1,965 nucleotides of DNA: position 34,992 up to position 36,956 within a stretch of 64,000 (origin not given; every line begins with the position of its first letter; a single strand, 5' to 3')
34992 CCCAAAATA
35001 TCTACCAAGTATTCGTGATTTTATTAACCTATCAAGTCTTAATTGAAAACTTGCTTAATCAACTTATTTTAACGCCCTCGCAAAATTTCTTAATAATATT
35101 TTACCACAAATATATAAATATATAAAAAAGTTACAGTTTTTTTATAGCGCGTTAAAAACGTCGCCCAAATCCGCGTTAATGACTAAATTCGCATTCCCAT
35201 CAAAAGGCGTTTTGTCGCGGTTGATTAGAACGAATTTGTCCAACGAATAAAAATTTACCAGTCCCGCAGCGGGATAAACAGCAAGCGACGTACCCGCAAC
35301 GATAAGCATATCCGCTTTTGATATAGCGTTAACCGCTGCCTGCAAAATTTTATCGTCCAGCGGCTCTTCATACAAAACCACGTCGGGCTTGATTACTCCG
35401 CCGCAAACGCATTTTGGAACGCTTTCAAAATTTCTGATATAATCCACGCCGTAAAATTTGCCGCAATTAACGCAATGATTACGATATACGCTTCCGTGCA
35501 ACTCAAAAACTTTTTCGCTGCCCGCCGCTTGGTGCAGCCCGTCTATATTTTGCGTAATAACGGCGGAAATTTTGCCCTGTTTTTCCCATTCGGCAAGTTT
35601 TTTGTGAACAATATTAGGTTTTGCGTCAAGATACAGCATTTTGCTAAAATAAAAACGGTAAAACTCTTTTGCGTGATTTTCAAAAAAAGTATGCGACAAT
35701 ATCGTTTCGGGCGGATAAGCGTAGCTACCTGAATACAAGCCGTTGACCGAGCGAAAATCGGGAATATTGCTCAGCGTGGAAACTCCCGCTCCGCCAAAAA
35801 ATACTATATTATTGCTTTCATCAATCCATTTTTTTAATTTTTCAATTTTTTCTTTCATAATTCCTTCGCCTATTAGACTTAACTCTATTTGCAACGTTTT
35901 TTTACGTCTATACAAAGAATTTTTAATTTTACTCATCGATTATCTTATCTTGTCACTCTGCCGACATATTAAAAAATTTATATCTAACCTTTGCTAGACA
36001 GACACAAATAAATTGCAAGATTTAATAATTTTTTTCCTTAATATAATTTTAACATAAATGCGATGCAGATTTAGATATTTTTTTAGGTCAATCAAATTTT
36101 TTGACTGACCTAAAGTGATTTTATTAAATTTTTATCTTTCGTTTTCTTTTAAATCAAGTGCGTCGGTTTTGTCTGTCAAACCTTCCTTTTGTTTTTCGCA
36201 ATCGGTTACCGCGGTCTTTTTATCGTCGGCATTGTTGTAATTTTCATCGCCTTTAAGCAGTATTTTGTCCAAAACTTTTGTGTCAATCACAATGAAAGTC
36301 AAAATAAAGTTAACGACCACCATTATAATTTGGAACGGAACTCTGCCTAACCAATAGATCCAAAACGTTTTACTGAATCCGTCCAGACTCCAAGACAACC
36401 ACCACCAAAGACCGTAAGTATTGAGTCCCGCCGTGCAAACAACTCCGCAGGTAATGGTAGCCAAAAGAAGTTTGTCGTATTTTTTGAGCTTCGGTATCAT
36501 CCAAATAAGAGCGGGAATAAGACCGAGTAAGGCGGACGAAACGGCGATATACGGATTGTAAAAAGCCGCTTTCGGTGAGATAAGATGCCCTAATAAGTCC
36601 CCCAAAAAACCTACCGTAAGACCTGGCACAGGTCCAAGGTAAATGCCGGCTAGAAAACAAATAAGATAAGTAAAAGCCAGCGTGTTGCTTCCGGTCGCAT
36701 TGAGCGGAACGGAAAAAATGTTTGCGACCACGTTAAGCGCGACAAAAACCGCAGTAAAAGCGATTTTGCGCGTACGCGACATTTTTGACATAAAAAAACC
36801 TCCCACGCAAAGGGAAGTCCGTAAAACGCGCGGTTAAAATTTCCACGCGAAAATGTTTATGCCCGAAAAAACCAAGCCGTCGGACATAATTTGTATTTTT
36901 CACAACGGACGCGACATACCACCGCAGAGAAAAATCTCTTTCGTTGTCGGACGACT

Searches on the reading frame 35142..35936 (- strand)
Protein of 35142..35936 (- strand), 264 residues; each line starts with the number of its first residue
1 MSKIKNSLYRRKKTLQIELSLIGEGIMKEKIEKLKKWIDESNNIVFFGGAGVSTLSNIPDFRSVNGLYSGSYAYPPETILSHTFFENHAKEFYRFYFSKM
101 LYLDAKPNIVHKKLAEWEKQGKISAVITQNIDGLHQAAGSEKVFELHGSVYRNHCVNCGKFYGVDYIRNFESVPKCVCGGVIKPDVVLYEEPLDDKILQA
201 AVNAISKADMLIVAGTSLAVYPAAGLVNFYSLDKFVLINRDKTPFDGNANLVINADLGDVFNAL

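Call 69: search_protein_families(library=pfam, proteins=[window:35142-35936:-], max_evalue=0.0001)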
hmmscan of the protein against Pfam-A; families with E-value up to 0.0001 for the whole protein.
window:35142-35936:- (264 aa): 1 family
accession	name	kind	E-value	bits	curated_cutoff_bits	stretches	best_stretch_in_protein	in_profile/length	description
PF02146.23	SIR2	-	5e-47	160.6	24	1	49-222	1-180/180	Sir2 family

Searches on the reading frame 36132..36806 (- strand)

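Call 69: search_protein_families(library=pfam, proteins=[window:36132-36806:-], max_evalue=0.0001)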
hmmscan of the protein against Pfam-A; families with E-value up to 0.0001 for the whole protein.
window:36132-36806:- (224 aa): 2 families
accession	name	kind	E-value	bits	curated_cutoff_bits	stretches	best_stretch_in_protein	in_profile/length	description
PF12822.12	ECF_trnsprt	-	1.6e-15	58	30.7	1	13-174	1-169/169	ECF transporter, substrate-specific component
PF07155.17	ECF-ribofla_trS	-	2.8e-12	47.4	26.7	1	11-174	3-167/172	ECF-type riboflavin transporter, S component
